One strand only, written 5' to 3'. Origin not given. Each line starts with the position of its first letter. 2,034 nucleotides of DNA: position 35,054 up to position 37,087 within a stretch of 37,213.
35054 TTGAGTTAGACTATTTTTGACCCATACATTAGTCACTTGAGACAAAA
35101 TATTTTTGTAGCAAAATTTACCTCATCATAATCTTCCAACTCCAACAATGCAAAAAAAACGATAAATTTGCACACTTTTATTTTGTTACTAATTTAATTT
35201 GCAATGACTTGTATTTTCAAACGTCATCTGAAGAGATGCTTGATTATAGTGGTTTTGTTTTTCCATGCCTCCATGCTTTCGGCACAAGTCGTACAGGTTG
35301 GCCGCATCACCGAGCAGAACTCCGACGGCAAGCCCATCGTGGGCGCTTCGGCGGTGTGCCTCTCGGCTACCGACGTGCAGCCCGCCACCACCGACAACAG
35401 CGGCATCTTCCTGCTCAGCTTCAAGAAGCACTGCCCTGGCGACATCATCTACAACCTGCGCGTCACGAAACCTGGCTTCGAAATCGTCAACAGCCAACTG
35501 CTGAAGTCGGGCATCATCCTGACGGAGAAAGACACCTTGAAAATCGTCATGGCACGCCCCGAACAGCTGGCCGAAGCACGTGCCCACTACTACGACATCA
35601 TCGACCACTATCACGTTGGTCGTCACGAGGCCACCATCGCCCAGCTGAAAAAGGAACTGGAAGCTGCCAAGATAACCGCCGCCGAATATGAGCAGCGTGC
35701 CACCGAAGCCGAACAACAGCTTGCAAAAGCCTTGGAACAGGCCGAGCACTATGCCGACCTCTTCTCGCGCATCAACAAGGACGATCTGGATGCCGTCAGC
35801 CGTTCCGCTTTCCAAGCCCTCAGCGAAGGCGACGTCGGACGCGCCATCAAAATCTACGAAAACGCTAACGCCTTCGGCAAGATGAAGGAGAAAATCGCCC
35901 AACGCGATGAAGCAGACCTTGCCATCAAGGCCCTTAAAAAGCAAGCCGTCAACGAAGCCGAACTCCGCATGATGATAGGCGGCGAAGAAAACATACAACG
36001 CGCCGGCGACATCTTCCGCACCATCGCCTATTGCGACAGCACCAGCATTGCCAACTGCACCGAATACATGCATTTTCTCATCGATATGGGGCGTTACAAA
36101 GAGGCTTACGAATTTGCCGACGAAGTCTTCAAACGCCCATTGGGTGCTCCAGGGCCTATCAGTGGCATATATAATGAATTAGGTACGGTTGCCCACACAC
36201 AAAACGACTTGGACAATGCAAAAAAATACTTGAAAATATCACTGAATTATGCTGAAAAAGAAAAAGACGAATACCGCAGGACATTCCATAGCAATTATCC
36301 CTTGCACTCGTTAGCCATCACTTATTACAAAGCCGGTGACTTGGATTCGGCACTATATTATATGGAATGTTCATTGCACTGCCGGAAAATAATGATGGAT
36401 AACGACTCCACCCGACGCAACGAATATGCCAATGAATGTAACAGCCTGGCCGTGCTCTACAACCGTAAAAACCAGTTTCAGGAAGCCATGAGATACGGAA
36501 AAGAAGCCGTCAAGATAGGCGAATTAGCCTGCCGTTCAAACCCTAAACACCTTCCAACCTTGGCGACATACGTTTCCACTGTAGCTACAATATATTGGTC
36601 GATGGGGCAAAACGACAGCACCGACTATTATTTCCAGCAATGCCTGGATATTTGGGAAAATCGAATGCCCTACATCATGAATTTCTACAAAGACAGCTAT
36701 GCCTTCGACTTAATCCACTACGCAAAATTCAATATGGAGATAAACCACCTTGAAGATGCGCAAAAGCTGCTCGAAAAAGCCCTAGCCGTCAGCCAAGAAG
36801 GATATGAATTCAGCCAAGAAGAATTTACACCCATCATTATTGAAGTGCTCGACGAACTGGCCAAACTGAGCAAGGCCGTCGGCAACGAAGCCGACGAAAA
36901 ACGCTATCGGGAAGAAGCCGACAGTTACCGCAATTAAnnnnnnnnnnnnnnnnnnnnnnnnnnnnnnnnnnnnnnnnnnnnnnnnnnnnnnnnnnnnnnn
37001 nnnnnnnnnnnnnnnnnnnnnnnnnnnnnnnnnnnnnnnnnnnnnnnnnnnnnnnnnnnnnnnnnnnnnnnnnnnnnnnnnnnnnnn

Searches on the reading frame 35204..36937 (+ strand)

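Call 5: search_protein_families(library=pfam, proteins=[window:35204-36937:+], max_evalue=0.01)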
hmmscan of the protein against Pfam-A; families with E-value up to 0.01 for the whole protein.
window:35204-36937:+ (577 aa): 11 families
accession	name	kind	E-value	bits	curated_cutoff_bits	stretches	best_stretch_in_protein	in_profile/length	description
PF13374.12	TPR_10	-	1.3e-11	44.6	27.5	1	413-440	6-33/42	Tetratricopeptide repeat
PF13424.12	TPR_12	-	1.9e-10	41.2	30.1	1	322-391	5-72/77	Tetratricopeptide repeat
PF14559.12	TPR_19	-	1.2e-05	26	25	0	504-529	29-54/68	Tetratricopeptide repeat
PF13181.12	TPR_8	-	1.8e-05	25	25.7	0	322-344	3-25/34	Tetratricopeptide repeat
PF24885.1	TPR_NPHP3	-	7.8e-05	22.6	100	1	319-439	98-213/239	Nephrocystin-3 TPR domain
PF00515.34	TPR_1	-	8.5e-05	22.7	27.8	0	410-437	2-29/34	Tetratricopeptide repeat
PF13428.12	TPR_14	-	0.00014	22.6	23.5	0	504-529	5-30/44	Tetratricopeptide repeat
PF09330.16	Lact-deh-memb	-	0.0016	18.3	25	1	419-532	32-140/290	D-lactate dehydrogenase, membrane binding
PF07719.23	TPR_2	-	0.0022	18.4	27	0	367-388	4-25/34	Tetratricopeptide repeat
PF13620.12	CarboxypepD_reg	-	0.005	17.6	32.3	0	33-97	4-64/82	Carboxypeptidase regulatory-like domain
PF13176.12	TPR_7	-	0.0072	16.8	27.9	0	412-431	2-21/36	Tetratricopeptide repeat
